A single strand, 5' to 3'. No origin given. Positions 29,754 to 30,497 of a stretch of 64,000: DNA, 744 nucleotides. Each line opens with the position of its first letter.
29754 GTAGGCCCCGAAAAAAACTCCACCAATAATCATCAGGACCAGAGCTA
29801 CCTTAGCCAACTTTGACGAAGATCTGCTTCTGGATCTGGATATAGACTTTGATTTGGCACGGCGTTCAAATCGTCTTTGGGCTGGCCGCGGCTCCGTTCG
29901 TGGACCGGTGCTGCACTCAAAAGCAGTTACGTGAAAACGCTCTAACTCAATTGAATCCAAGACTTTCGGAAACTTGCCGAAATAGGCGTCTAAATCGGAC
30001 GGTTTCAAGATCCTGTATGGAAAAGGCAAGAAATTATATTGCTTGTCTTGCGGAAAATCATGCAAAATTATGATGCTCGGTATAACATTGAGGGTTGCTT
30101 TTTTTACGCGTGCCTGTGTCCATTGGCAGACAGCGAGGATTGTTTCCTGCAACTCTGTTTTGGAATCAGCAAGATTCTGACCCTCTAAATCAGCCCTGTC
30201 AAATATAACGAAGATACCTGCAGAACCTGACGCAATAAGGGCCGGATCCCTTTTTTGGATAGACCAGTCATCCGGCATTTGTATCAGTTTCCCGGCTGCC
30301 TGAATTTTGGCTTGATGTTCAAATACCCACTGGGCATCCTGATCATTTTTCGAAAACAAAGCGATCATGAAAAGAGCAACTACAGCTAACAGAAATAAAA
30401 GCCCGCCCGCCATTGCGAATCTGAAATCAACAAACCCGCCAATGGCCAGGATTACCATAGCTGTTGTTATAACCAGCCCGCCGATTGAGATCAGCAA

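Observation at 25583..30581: Cryptic three-gene operon of unrecognisable proteins between speH and mgtC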

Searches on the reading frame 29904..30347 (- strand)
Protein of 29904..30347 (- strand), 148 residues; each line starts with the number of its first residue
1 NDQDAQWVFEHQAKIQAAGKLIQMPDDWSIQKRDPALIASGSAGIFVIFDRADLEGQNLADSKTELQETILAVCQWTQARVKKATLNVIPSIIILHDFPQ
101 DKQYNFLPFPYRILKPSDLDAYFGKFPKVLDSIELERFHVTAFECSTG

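Call 96: search_protein_families(library=pfam, alignment_id=A14, max_evalue=10)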
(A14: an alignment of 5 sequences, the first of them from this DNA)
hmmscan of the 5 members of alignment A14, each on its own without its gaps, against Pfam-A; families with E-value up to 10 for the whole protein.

A. member 1, seq(148 aa): 0 families

B. families by the number of members that match (of 5 scanned): 0 families

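Call 98: search_solved_structures(query=A14, max_evalue=10)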
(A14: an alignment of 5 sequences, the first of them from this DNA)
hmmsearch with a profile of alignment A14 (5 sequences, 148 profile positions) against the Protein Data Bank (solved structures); distinct sequences matched with E-value up to 10: 2.
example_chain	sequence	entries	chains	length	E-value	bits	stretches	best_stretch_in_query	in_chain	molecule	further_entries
3n28_A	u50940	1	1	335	0.36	13.6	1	82-145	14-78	Phosphoserine phosphatase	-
9phz_E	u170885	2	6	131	1.4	11.7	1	84-129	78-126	Stage 0 sporulation protein A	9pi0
